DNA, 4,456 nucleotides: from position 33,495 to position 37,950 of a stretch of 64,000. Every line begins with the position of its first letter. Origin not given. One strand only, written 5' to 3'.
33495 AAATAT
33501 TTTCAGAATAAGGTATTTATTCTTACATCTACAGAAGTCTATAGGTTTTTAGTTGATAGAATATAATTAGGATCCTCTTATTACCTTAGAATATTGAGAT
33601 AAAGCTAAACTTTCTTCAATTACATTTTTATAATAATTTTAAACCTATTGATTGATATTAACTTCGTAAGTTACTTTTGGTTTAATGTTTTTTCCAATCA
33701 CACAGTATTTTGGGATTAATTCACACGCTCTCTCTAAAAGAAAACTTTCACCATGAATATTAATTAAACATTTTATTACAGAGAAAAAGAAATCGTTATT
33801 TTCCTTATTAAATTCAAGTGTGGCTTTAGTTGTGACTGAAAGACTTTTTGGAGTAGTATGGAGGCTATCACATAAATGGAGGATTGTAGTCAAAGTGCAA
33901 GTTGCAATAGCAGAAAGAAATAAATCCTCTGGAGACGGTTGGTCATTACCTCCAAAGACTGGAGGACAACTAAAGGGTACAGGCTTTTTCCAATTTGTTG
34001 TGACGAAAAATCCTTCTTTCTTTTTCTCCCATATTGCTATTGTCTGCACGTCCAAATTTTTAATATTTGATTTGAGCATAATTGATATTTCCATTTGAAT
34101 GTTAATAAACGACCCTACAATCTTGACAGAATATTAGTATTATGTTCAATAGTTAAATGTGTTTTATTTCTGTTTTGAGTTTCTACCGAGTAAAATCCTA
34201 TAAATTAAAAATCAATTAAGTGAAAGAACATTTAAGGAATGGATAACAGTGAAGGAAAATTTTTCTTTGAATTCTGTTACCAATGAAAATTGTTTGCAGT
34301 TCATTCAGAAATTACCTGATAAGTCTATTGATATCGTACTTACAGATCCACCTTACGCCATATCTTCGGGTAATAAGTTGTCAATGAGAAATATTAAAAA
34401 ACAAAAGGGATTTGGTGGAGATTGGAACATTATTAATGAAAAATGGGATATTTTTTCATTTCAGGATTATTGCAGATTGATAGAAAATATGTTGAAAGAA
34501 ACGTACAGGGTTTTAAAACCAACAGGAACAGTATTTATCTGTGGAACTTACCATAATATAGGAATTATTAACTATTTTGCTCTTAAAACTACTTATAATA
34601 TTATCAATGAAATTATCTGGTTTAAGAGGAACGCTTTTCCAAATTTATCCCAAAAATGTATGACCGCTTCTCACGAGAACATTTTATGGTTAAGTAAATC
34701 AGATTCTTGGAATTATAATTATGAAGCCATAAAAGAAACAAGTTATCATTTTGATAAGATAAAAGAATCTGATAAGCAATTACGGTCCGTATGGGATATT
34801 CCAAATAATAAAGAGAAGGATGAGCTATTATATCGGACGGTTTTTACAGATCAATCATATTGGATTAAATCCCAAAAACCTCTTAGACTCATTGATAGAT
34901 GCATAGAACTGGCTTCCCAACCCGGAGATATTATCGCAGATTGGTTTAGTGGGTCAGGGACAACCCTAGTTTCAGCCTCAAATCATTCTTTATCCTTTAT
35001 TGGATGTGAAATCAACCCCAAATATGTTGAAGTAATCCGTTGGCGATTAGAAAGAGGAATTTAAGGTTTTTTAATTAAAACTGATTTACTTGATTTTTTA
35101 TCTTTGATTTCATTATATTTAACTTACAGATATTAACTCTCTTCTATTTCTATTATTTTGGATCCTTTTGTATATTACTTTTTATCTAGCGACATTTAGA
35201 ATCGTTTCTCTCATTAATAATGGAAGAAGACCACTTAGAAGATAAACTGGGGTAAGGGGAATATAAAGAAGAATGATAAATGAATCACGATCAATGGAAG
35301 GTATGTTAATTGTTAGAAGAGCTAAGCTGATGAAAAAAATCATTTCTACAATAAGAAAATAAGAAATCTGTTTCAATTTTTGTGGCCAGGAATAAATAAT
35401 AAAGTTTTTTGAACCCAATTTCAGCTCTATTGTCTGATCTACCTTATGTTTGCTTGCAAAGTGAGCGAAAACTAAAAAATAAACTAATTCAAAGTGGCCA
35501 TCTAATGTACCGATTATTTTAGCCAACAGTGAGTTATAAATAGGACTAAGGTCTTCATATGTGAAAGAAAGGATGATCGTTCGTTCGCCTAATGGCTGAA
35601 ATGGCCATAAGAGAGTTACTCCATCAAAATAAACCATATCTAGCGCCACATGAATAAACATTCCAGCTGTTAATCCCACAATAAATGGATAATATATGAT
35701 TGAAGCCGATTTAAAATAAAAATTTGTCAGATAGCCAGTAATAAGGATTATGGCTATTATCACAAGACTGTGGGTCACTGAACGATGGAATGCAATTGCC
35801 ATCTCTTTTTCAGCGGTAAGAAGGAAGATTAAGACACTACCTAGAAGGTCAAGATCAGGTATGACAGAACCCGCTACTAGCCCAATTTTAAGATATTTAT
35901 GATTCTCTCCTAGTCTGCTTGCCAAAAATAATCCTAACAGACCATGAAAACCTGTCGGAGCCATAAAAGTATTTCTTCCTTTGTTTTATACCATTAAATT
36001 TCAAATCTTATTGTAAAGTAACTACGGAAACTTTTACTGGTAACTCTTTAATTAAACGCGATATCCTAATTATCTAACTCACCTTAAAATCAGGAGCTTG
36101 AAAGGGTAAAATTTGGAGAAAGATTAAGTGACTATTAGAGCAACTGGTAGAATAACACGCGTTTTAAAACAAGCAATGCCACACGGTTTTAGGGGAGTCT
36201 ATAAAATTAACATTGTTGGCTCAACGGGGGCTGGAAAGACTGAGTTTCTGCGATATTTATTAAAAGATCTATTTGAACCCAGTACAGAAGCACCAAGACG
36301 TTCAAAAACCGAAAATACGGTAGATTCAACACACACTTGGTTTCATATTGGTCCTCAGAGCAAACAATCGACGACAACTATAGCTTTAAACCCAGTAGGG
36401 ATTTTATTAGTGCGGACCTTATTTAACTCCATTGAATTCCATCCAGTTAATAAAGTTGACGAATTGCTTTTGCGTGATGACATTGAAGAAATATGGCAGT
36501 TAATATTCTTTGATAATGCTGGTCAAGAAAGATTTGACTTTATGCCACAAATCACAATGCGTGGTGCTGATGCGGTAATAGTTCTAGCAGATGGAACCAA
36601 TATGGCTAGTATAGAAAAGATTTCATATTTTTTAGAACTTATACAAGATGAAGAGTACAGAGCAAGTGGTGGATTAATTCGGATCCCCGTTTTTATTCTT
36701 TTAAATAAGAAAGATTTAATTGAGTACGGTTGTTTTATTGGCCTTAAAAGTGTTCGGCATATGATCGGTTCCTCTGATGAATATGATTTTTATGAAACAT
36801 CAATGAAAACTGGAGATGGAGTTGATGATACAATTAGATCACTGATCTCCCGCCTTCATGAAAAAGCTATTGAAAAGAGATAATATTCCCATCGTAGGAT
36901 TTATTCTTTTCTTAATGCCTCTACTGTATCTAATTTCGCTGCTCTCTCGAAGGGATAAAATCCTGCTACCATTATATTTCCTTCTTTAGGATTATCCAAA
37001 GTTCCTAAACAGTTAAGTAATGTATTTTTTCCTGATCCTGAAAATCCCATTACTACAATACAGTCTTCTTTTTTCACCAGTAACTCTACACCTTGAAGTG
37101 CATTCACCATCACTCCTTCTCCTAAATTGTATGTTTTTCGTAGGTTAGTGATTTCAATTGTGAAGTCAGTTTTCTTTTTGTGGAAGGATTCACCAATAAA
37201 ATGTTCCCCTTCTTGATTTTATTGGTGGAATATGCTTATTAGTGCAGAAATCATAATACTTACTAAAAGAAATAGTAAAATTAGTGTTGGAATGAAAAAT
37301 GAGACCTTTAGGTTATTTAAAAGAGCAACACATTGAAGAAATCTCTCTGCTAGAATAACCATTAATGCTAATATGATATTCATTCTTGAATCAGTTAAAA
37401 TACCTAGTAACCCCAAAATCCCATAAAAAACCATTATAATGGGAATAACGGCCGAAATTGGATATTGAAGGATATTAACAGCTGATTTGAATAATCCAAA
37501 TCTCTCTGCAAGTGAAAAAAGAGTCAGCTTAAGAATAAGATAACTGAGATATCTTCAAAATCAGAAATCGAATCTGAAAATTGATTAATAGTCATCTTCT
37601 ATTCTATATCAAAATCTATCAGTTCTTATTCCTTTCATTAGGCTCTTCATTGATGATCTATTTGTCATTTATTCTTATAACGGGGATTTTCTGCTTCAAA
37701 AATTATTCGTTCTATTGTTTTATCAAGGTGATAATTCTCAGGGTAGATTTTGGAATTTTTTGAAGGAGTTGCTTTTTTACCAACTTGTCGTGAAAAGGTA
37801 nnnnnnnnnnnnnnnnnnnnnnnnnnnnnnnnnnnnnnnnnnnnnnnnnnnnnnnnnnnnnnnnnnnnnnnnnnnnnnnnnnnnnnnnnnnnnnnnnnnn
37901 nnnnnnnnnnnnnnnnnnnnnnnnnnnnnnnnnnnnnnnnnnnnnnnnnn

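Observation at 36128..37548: Ras-like small GTPase gene abutting decayed ABC transporter genes: a rearrangement scar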

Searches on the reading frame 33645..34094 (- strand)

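Call 7: search_protein_families(library=pfam, proteins=[window:33645-34094:-], max_evalue=0.1)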
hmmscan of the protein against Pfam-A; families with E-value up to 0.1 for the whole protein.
window:33645-34094:- (149 aa): 1 family
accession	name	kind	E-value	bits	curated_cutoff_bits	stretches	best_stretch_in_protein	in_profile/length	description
PF02566.24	OsmC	-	1.5e-12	48.2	27.5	1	48-145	1-99/100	OsmC-like protein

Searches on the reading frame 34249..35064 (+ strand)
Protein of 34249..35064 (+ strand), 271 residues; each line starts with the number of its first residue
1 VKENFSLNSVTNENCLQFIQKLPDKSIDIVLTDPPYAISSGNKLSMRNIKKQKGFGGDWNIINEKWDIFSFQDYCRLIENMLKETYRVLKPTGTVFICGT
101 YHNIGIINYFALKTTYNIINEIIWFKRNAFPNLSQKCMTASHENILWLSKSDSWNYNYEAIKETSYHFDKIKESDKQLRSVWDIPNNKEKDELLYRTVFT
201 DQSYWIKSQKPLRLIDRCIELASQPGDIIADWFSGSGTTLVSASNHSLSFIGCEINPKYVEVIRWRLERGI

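Call 7: search_protein_families(library=pfam, proteins=[window:34249-35064:+], max_evalue=0.1)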
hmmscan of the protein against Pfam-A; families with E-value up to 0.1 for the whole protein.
window:34249-35064:+ (271 aa): 6 families
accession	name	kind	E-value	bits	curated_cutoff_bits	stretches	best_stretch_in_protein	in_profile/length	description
PF01555.25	N6_N4_Mtase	-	4e-45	154.9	26.7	1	27-263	1-219/221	DNA methylase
PF01170.24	UPF0020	-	0.00021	21.5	22.3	0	20-52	113-147/197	RMKL-like, methyltransferase domain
PF03602.21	Cons_hypoth95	-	0.0073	16.4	24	1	9-65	95-152/182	Conserved hypothetical protein 95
PF08241.18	Methyltransf_11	-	0.016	16.3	21.2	0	78-97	76-95/95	Methyltransferase domain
PF13649.12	Methyltransf_25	-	0.031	15.4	27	0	77-93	81-97/97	Methyltransferase domain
PF01209.24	Ubie_methyltran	-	0.098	12.4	20.1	0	79-118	133-168/233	ubiE/COQ5 methyltransferase family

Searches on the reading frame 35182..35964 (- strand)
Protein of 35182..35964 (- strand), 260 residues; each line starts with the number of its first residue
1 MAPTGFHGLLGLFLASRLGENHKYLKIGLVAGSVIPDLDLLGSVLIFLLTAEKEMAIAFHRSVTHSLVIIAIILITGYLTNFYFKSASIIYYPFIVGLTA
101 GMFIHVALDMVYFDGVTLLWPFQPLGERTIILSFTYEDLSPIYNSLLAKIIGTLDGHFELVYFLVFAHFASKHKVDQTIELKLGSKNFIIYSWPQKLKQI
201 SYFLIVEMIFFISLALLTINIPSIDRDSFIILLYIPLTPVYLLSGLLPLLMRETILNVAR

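Call 7: search_protein_families(library=pfam, proteins=[window:35182-35964:-], max_evalue=0.1)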
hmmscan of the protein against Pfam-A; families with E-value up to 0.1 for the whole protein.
window:35182-35964:- (260 aa): 1 family
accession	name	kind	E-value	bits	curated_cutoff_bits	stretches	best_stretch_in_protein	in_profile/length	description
PF04307.19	YdjM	-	1.7e-17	63.9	29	1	9-161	8-155/176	YdjM inner membrane protein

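Call 51: search_protein_families(library=ncbifam, proteins=[window:35182-35964:-], max_evalue=0.01)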
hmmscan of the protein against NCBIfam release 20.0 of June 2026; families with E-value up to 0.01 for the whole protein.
window:35182-35964:- (260 aa): 1 family
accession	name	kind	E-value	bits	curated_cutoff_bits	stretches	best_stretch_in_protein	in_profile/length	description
NF008651.0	PRK11648.1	equivalog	6.9e-08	32.4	216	1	27-123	36-131/196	metal-dependent hydrolase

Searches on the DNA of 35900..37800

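Call 73: search_rna_families(source=window, start=35900, end=37800, threshold=evalue, max_evalue=1)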
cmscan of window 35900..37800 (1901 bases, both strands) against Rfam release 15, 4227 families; matches with E-value up to 1: 0.
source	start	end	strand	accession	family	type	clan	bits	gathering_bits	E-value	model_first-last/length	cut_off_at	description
